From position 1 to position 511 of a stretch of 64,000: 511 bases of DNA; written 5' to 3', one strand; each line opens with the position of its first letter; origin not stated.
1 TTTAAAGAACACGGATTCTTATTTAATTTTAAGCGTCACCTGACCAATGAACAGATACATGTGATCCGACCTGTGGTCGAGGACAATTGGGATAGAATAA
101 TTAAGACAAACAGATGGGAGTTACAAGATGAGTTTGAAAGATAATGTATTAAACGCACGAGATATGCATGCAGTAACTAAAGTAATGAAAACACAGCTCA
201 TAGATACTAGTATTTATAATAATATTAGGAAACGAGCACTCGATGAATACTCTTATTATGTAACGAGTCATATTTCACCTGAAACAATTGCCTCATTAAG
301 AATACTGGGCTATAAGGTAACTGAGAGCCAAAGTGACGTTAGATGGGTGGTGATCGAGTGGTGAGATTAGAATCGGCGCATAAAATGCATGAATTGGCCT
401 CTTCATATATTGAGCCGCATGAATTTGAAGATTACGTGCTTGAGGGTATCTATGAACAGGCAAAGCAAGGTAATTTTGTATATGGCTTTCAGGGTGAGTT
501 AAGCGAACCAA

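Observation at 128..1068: Tandem array of four diverged paralogous ~75-aa genes ending in Trp with overlapping stop/start signals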

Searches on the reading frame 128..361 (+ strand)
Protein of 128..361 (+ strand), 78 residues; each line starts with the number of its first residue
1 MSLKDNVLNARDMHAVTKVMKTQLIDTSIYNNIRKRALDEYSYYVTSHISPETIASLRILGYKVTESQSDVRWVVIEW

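Call 4: search_protein_families(library=pfam, proteins=[window:128-361:+], max_evalue=1)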
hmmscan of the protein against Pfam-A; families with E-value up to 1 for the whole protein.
seq(78 aa): 1 family
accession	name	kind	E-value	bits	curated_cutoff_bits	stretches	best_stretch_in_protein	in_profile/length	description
PF21278.2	YlmH_1st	-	0.057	13.9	27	1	33-63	12-42/65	YlmH, N-terminal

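Call 5: search_protein_families(library=phrogs, proteins=[window:128-361:+], max_evalue=1)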
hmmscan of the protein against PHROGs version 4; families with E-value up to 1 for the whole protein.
seq(78 aa): 3 families
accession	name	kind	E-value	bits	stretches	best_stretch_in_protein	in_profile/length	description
phrog_9594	-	unknown function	0.023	15.7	1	31-68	3-40/63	-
phrog_3549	-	unknown function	0.12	13.5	1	9-65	2-53/89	-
phrog_1388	-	unknown function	0.16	13.2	1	6-78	71-141/143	-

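Call 11: find_homologous_proteins(query=A1, max_evalue=0.01)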
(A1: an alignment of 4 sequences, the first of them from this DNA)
Query A1 (4 sequences) (78 aa, profile of the alignment): 70 proteins with E <= 0.01 among 148 candidates.
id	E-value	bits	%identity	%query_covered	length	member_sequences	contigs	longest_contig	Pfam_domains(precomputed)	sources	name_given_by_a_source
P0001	1.4e-30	123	26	82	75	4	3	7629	-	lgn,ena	-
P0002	1.6e-29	120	36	49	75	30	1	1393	-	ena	-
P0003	9.6e-29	117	31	49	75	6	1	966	-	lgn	-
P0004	1.7e-28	116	27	82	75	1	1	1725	-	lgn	-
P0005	2.2e-27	113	-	-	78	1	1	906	-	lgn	-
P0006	2.9e-27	112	28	88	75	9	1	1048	-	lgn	-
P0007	3.9e-27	112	-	-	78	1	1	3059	-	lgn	-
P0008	4.1e-27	112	38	59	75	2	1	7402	-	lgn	-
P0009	5.2e-27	112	-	-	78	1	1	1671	-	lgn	-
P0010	8.9e-27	111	-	-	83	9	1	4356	-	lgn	-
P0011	1.1e-26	111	31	45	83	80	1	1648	-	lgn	-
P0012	1.9e-26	110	-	-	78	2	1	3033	-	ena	-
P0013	2.7e-26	109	-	-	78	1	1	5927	-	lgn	-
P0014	1.7e-25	107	37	51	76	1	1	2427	-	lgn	-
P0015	4.1e-25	106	26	86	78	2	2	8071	-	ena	-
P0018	8.2e-25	105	97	100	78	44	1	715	-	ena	-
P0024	3.1e-23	100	92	100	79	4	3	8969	-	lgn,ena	-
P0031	1.1e-21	95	86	100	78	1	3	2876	-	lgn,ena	-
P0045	3.1e-20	90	31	56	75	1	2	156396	-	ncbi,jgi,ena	-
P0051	3.4e-19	87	33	56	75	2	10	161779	-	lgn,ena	-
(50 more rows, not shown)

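Call 18: find_encoding_contigs(protein=P0051, flank=6000, max_places=4)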
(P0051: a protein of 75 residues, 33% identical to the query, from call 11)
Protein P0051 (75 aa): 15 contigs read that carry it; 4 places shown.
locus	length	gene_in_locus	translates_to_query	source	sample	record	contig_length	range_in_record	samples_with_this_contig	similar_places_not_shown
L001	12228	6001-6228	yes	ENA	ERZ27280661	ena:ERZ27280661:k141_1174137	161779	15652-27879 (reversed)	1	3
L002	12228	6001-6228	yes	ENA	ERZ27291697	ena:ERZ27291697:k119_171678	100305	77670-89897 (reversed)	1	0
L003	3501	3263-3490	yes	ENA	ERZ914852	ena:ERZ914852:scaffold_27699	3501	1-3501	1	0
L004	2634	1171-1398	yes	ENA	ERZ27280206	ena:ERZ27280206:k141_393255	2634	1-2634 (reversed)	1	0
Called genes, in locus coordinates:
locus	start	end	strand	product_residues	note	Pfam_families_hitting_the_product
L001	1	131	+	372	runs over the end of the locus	-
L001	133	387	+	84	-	-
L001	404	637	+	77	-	-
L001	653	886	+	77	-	-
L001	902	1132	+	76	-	-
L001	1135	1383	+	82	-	-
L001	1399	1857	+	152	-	-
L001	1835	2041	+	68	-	-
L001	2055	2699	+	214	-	PF13576:Pentapeptide_3 (faint), PF19062:DUF5758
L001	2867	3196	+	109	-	-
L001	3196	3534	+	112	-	-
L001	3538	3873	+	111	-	-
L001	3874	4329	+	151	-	PF19062:DUF5758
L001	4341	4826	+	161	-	-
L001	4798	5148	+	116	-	-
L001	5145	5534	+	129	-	-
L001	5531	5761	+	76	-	-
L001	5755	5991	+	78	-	-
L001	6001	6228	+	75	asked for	-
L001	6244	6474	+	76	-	-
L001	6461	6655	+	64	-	-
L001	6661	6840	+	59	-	-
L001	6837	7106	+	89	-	-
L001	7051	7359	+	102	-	-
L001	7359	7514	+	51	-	-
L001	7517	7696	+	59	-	-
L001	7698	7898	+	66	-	-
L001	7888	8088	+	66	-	-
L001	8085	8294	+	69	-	-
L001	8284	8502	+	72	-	-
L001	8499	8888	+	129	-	-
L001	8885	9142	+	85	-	-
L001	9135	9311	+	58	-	-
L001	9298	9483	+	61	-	-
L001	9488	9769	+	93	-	-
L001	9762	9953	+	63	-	PF13248:Zn_ribbon_3 (weak)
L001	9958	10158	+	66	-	-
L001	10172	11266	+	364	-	-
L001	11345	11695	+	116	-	-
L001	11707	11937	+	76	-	-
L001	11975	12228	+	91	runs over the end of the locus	-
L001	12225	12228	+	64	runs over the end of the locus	-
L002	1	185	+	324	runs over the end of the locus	-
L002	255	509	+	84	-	-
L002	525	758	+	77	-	-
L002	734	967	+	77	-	-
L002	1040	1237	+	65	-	-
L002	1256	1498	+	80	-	-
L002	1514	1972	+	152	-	-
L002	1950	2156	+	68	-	-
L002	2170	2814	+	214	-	PF19062:DUF5758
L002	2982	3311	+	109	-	-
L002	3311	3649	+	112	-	-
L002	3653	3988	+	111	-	-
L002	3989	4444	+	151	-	PF19062:DUF5758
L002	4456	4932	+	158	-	-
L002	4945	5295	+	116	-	-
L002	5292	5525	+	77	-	-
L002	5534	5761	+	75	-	-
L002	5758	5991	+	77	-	-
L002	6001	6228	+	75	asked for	-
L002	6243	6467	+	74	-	-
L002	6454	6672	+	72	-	-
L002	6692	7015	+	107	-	-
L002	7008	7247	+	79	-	-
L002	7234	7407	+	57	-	-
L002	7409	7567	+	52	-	-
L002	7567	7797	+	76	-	-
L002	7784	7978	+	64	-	-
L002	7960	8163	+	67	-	-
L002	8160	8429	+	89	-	-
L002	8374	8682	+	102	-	-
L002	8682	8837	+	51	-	-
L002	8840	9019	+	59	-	-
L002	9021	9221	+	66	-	-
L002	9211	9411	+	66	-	-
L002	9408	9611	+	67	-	-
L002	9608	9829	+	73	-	-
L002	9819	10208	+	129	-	-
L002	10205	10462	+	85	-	-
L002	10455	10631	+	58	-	-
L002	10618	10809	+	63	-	-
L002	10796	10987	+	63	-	-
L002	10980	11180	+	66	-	PF13248:Zn_ribbon_3 (weak)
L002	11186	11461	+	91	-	-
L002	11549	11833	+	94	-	-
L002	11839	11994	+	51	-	-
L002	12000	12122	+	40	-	-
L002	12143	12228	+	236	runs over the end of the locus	-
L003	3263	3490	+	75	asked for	-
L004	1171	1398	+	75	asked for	-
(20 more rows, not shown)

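Call 83: find_encoding_contigs(protein=P0045, flank=2000, max_places=4)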
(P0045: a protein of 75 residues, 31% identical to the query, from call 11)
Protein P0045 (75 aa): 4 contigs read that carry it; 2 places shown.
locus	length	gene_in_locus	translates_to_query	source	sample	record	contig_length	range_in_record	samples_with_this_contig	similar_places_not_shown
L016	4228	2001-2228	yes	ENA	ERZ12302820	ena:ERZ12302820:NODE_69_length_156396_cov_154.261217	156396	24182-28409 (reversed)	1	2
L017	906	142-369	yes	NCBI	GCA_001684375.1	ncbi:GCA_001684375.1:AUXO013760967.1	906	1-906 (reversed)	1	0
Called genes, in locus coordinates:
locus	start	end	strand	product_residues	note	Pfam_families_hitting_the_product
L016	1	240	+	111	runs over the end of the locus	-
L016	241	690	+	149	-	PF19062:DUF5758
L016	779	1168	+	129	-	-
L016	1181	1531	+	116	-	-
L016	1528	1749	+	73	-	-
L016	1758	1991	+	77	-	-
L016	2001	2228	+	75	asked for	-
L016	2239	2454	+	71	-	-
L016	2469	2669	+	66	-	-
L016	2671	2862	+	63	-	-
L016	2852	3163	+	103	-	-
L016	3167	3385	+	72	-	-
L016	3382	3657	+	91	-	PF24460:DUF7575 (weak)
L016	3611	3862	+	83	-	-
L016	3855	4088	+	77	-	PF14354:Lar_restr_allev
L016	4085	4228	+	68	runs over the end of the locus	-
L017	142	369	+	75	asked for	-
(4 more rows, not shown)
